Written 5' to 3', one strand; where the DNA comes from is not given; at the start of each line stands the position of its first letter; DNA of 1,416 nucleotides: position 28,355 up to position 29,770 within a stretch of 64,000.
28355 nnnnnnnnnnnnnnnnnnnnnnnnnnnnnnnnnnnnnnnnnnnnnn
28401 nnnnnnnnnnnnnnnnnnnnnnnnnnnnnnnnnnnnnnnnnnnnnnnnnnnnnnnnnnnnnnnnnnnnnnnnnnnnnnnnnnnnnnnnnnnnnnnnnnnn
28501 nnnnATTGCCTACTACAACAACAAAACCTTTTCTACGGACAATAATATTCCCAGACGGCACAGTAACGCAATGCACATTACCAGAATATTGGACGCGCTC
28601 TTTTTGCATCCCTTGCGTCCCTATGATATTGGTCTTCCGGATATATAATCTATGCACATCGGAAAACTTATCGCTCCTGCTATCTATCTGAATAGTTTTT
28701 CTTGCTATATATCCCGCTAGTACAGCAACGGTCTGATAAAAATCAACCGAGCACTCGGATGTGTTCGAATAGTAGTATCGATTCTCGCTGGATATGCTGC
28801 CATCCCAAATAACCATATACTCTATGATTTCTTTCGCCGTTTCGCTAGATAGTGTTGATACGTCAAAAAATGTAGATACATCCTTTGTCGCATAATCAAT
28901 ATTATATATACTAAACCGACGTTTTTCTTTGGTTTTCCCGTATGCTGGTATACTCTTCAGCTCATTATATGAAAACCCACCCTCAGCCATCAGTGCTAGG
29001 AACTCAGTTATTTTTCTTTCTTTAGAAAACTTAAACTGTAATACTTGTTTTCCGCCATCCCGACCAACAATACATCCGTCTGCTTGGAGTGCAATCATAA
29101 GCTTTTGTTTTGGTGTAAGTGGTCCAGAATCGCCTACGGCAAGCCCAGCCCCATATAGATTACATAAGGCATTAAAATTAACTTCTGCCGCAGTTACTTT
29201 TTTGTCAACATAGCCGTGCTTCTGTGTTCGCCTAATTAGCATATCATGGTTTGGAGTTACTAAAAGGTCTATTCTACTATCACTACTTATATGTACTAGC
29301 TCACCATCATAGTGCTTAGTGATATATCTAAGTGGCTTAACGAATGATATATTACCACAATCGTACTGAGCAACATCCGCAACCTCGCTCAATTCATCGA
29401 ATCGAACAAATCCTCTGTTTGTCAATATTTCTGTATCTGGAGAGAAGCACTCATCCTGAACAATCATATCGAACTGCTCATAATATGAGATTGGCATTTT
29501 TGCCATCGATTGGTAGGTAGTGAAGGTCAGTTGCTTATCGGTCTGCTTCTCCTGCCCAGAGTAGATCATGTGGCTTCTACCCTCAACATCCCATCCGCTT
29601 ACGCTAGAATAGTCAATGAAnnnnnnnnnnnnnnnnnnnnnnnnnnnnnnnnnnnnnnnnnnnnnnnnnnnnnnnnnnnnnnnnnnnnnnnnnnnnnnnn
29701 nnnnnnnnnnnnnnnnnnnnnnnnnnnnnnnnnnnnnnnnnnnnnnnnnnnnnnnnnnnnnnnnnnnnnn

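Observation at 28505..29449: Intein with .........-like endonuclease inserted exactly in the DECH box of UvsW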

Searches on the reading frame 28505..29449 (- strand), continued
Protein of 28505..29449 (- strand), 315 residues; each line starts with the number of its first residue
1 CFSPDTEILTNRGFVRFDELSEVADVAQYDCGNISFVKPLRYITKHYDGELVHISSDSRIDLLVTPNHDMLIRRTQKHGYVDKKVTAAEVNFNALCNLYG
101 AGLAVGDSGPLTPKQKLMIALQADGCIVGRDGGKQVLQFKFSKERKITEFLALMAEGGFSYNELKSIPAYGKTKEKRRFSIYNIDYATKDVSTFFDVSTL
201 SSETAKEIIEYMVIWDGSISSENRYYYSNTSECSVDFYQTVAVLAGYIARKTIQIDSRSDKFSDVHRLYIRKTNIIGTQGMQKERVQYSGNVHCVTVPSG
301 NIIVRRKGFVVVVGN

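Call 51: search_solved_structures(query=A1, max_evalue=1, show_alignments=4)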
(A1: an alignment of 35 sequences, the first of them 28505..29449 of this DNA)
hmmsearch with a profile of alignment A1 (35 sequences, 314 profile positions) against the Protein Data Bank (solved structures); distinct sequences matched with E-value up to 1: 33.
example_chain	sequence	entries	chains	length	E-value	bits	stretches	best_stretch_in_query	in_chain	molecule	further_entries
6zgq_A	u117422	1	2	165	7.2e-11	45.2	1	5-102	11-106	AceL NrdHF-1-1 Intein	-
7qss_A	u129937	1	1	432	2.9e-08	36.6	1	12-288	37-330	V-type ATP synthase alpha chain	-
7qsu_A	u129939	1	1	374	3.9e-08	36.2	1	12-287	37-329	V-ATPase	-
2cw7_A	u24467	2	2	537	7.2e-08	35.3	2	25-117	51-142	Endonuclease PI-PkoII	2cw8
2jmz_A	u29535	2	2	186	1.7e-07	34.1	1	12-104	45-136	Hypothetical protein MJ0781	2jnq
7cfv_A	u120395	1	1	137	8.8e-05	25.2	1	3-70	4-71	Spl DnaX mini-intein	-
7qst_A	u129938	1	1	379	0.0019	20.8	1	16-127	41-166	V-type ATP synthase subunit A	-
5bkh_A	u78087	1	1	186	0.0022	20.6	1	23-101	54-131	DNA polymerase II large subunit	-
7oec_A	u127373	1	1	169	0.0022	20.6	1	23-100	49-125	DNA polymerase II large subunit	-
2lwy_A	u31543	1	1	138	0.0023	20.5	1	2-88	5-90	BACTERIAL INTEIN-LIKE DOMAIN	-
4e2u_A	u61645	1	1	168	0.009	18.6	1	23-91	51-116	Pho radA intein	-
2lqm_A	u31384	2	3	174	0.011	18.3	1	23-78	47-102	Pho radA intein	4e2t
3ifj_A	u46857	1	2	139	0.015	17.8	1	3-43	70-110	Endonuclease PI-MtuI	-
2in9_A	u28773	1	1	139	0.016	17.7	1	3-42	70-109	Endonuclease PI-MtuI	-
2in0_A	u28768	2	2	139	0.016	17.7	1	3-42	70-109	Endonuclease PI-MtuI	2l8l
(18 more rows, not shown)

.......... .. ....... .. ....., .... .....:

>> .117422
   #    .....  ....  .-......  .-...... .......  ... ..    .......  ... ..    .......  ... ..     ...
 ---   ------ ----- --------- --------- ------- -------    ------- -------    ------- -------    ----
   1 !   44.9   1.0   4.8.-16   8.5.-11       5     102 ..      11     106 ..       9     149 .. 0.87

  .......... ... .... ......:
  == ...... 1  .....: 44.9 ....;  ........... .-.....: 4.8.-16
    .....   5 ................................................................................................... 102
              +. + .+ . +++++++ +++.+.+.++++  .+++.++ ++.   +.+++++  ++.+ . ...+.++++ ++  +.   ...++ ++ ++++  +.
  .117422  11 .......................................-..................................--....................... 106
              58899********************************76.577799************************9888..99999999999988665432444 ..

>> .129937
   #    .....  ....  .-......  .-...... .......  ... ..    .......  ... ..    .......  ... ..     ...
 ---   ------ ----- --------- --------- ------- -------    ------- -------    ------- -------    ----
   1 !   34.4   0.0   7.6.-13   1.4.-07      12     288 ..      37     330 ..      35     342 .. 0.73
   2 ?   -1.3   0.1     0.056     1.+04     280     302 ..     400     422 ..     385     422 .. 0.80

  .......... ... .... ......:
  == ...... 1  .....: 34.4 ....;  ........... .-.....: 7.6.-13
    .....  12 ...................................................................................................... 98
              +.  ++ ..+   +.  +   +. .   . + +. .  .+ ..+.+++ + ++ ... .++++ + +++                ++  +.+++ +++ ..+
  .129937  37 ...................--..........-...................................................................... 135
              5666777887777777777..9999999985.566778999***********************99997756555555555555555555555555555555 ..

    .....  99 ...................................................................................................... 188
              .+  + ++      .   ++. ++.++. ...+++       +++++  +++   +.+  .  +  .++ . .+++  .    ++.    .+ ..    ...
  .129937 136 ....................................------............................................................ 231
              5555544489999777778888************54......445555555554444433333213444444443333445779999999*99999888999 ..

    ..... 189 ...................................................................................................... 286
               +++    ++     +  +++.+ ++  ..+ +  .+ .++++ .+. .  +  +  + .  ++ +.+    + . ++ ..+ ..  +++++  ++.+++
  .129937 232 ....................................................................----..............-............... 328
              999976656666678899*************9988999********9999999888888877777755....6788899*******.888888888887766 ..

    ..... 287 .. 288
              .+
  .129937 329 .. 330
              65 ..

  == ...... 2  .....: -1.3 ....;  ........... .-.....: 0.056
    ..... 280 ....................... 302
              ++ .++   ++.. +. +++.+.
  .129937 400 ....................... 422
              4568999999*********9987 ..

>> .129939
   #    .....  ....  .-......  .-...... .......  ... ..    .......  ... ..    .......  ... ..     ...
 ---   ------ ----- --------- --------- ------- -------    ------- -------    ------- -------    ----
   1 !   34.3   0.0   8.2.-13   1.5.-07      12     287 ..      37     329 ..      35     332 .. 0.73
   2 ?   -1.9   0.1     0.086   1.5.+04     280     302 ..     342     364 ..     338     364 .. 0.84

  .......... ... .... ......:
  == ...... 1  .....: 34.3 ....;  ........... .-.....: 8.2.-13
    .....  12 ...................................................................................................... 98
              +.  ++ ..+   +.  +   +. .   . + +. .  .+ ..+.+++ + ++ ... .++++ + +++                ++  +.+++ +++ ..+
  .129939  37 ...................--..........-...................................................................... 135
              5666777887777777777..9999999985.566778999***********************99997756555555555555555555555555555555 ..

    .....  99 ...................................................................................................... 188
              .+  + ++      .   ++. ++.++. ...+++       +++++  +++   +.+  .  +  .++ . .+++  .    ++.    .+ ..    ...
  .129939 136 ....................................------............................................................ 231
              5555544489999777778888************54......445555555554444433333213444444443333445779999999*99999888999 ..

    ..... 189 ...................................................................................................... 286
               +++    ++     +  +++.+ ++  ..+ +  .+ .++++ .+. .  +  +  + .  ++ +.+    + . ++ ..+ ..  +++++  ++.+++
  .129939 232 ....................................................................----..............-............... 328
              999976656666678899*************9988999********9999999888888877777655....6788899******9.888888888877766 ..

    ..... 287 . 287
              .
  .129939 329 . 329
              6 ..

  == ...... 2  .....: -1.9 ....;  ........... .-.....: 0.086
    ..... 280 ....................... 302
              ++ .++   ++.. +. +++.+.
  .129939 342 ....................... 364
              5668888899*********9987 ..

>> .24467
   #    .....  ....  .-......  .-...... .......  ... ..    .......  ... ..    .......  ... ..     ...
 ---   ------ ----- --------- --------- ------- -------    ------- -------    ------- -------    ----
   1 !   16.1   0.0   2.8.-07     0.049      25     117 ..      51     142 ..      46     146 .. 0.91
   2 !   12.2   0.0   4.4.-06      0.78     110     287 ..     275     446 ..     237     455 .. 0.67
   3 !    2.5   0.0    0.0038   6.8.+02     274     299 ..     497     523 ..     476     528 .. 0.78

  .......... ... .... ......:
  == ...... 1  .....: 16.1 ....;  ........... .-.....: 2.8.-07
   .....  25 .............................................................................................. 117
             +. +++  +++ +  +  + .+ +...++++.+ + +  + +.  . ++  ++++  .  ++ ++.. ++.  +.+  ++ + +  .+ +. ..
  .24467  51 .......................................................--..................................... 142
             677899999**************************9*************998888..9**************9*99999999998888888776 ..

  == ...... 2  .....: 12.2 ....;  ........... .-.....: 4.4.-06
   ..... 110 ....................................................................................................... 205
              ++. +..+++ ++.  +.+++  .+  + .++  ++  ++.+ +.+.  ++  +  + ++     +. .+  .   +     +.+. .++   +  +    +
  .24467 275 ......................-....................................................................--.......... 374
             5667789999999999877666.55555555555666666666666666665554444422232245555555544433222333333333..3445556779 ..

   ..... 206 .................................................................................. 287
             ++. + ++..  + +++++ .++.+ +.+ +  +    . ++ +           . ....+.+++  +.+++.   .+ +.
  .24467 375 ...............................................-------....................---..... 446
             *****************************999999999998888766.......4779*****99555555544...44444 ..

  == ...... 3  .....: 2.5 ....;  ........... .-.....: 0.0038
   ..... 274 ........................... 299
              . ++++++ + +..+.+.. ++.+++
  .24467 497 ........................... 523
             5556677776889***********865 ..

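Call 66: search_protein_families(library=ncbifam, proteins=[window:28505-29449:-], max_evalue=1)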
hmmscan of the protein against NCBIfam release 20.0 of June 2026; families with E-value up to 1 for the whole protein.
window:28505-29449:- (315 aa): 1 family
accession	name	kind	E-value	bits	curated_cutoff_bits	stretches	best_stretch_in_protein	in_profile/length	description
TIGR01445.1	intein_Nterm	domain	2.7e-06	28.3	24.5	1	1-71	1-82/83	intein N-terminal splicing region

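Call 67: search_protein_families(library=pfam, alignment_id=A1, max_evalue=0.01)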
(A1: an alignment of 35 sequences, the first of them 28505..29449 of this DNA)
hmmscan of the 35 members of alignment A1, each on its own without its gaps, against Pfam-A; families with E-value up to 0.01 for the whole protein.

A. member 1, window:28505-29449:- (315 aa): 2 families
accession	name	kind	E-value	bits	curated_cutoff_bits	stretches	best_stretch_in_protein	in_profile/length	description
PF14890.11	Intein_splicing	-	0.0024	18.1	35.8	1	37-301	34-145/155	Intein splicing domain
PF13403.11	Hint_2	-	0.0076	17.1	28.4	0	1-84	2-97/147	Hint domain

B. families by the number of members that match (of 35 scanned): 4 families
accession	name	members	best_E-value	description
PF14890.11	Intein_splicing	17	4e-10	Intein splicing domain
PF14528.11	LAGLIDADG_3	6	7.6e-09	LAGLIDADG-like domain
PF13403.11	Hint_2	4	0.00039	Hint domain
PF01079.26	Hint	1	0.0029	Hint module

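Call 85: search_protein_representatives(alignment_id=A1)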
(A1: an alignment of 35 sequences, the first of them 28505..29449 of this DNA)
Query: 35 sequences, 314 profile positions. Proteins with E-value up to 0.001 (for the whole library): 26635; up to 1e-10: 18127; up to 1e-30: 9711. The best 150 are listed.
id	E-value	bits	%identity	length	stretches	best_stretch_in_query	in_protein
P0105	7.2e-174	593.8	-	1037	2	1-314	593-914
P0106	9.7e-170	580.3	-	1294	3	1-314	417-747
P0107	6.6e-169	577.5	-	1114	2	1-314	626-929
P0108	3.4e-165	565.3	-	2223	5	1-314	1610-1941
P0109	5.2e-162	554.9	-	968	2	1-314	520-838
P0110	8.7e-155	531.1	-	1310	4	1-314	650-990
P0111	4.8e-149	512.3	-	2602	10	1-314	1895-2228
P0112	5.9e-145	498.8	-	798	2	1-314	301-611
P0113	7.6e-141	485.3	-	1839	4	1-314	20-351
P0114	4.6e-140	482.8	-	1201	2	1-314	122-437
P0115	2.9e-139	480.1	-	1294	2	1-314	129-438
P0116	6.4e-133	459.3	-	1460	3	1-314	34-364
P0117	2.9e-130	450.6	-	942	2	1-314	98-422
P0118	7.2e-130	449.3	-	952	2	1-314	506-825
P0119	1.4e-129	448.3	-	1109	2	1-314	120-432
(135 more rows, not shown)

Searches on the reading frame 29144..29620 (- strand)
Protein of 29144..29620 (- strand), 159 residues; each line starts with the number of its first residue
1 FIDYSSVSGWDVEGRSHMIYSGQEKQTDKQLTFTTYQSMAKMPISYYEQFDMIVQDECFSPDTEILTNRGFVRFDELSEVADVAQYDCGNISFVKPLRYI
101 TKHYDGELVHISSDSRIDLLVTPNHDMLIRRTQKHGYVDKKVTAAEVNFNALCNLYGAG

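Call 68: search_dna_similar(query=window:29144-29620:-, collection=phages, mode=protein, max_rows=25, max_evalue=0.001)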
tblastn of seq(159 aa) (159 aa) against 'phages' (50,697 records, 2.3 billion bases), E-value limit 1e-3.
Records with a match: 672; places in all: 676; records where one place covers at least 80% of the query: 0.
Best place of each record, by identity: <60% 672.
By first word of the organism name: Synechococcus 370; Vibrio 76; Cyanophage 57; Staphylococcus 43; Prochlorococcus 24; Stenotrophomonas 16; Mycobacterium 14; Escherichia 8; Salmonella 7; Marine 7; and 21 more.
By host as written in the record: - 250; Synechococcus 107; Synechococcus sp. 36; Synechococcus sp. WH7803 28; Synechococcus sp. WH8102 19; Synechococcus sp. MW02 16; Staphylococcus aureus 15; Synechococcus sp. WH 7803 15; and 84 more.
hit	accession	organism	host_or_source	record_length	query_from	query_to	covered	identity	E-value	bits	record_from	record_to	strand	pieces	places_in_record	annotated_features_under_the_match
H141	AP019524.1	Tenacibaculum phage PTm1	Tenacibaculum maritimum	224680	54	151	62%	44.9%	3e-17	83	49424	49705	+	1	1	ribonucleotide-diphosphate reductase subunit beta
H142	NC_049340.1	Tenacibaculum phage PTm1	Tenacibaculum maritimum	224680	54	151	62%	44.9%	3e-17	83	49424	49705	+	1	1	ribonucleoside diphosphate reductase small subunit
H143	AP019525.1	Tenacibaculum phage PTm5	Tenacibaculum maritimum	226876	54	151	62%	44.9%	3e-17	83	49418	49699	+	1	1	ribonucleotide-diphosphate reductase subunit beta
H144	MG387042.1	Salmonella phage SP3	Salmonella sp.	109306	12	131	75%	31.5%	9e-9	59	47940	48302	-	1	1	ribonucleotide reductase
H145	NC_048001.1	Salmonella phage SP3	Salmonella sp.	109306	12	131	75%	31.5%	9e-9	59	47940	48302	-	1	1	ribonucleoside-diphosphate reductase large subunit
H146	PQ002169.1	Salmonella phage vB_Sen_SG_WM_RUS_R2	Salmonella enterica subsp. enterica ...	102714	12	131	75%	31.5%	1e-8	58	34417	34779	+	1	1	NrdA-like aerobic NDP reductase large subunit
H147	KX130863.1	Shigella phage SHSML-45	Shigella sonnei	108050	12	131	75%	31.5%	1e-8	58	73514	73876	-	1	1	ribonucleotide reductase of class Ia (aerobic) alpha subunit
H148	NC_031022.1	Shigella phage SHSML-45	Shigella sonnei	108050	12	131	75%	31.5%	1e-8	58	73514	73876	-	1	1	ribonucleoside-diphosphate reductase large subunit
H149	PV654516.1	Salmonella phage vB_SLGBLB0002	Salmonella enterica subsp. enterica ...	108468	12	131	75%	31.5%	1e-8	58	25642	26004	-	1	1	hypothetical protein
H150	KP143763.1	Salmonella phage Shivani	Salmonella enterica subsp. enterica ...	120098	12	131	75%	31.5%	1e-8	58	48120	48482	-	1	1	ribonucleoside-diphosphate reductase, alpha subunit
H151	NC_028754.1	Salmonella phage Shivani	Salmonella enterica subsp. enterica ...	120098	12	131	75%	31.5%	1e-8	58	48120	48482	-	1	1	ribonucleoside-diphosphate reductase large subunit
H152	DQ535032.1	Lactococcus phage KSY1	-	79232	35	131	61%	36.5%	6e-8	56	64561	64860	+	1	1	gp096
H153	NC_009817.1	Lactococcus phage KSY1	Lactococcus lactis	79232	35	131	61%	36.5%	6e-8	56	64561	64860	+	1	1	DNA polymerase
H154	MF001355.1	Proteus phage PM2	Proteus mirabilis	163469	19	138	75%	28.8%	2e-7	55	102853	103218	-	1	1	DNA helicase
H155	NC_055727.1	Proteus phage PM2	Proteus mirabilis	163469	19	138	75%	28.8%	2e-7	55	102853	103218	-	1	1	DNA helicase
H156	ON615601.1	Synechococcus phage BUCT-ZZ01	Synechococcus elongatus PCC 7942 = ...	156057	1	117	74%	28.8%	1e-9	61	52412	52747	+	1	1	DNA helicase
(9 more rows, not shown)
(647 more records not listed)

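Call 69: get_annotated_region(hit=H155, flank=3000)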
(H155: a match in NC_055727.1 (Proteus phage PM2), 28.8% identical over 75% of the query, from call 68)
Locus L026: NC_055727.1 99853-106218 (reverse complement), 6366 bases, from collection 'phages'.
description: Proteus phage PM2, partial genome.
organism: Proteus phage PM2 (NCBI taxid 2025809)
taxonomy: Viruses; Duplodnaviria; Heunggongvirae; Uroviricota; Caudoviricetes; Straboviridae; Bragavirus; Bragavirus pm2
host: Proteus mirabilis; source: -; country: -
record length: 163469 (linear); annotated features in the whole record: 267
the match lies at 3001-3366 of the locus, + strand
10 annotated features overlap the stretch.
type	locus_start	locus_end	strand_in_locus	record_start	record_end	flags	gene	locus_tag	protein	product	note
CDS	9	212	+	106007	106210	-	-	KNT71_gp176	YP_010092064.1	hypothetical protein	-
CDS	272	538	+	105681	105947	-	-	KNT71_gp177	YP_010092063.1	hypothetical protein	-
CDS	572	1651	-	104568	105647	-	-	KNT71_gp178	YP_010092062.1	Hoc-like head decoration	-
CDS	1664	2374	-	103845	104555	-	-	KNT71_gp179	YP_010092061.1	minor head protein inhibitor of protease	Inh inhibitor of gp21 prohead protease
CDS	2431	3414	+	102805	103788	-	-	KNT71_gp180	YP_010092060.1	DNA helicase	-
CDS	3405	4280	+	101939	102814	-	-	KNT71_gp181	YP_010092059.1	hypothetical protein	-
CDS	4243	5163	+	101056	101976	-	-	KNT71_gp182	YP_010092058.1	DNA helicase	-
CDS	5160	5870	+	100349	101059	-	-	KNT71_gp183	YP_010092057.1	homing endonuclease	-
CDS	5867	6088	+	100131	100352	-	-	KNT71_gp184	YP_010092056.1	DNA helicase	Phge RNA-DNA + DNA-DNA helicase # Phage T4-like UvsW #T4 GC0138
CDS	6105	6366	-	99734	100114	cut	-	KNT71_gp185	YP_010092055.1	hypothetical protein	-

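Call 70: get_annotated_region(hit=H156, flank=3000)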
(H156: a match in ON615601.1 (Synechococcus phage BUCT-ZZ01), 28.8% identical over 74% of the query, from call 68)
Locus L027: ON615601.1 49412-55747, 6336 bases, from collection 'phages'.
description: Synechococcus phage BUCT-ZZ01, complete genome.
organism: Synechococcus phage BUCT-ZZ01 (NCBI taxid 2951202)
taxonomy: Viruses; Duplodnaviria; Heunggongvirae; Uroviricota; Caudoviricetes; Kyanoviridae
host: Synechococcus elongatus PCC 7942 = FACHB-805; source: lake; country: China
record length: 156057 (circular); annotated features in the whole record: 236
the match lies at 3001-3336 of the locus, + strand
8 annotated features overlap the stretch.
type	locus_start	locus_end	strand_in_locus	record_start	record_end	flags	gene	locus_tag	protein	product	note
CDS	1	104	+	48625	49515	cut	-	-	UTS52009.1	hypothetical protein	-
CDS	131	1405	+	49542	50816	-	-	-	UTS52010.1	major capsid protein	Phage major capsid protein of Caudovirales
CDS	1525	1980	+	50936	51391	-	-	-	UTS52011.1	hypothetical protein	-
CDS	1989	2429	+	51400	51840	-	-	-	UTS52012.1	hypothetical protein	-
CDS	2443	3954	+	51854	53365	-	-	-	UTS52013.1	DNA helicase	-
CDS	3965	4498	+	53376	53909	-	-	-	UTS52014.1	hypothetical protein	-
CDS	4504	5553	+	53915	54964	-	-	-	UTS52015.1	hypothetical protein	-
CDS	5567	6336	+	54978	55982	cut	-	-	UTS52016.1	ribonucleotide reductase of class Ia (aerobic), beta subunit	-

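Call 77: search_protein_families(library=pfam, proteins=[L026:3405-4277:+, L026:2431-3411:+, L026:4243-5160:+], max_evalue=0.01)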
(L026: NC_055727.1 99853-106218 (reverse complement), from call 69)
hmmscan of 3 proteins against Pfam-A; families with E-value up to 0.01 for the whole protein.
L026:3405-4277:+ (291 aa): 1 family
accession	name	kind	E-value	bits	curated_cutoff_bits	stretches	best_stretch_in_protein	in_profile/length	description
PF08722.17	Tn7_TnsA-like_N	-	0.00026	21.9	26.5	1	193-252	10-81/85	TnsA-like endonuclease N terminal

L026:2431-3411:+ (327 aa): 7 families
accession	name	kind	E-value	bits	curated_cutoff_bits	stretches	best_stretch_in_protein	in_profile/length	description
PF21241.2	UvsW_N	-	3.3e-41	140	25.3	1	2-82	1-81/81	DNA helicase UvsW, N-terminal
PF04851.21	ResIII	-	2.6e-11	44.1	22.5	1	126-230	16-134/164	Type III restriction enzyme, res subunit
PF14890.11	Intein_splicing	-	1.6e-09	38.2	35.8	1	244-324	10-93/155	Intein splicing domain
PF01079.26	Hint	-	9e-08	32.4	29.7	1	228-307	11-89/213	Hint module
PF00270.35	DEAD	-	2.6e-07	30.9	26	1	118-196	4-85/167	DEAD/DEAH box helicase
PF07591.16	PT-HINT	-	2.2e-05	25.2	27.7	1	236-323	1-87/137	Pretoxin HINT domain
PF13403.11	Hint_2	-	4.3e-05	24.4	28.4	1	230-267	2-39/147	Hint domain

L026:4243-5160:+ (306 aa): 3 families
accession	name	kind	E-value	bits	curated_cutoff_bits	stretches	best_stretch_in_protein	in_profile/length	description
PF00271.37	Helicase_C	-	4.6e-07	30.5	23.5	1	145-246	11-109/110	Helicase conserved C-terminal domain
PF14890.11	Intein_splicing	-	1.5e-06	28.6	35.8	1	2-35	122-155/155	Intein splicing domain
PF13307.12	Helicase_C_2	-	0.0015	19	25.3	0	235-257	129-151/170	Helicase C-terminal domain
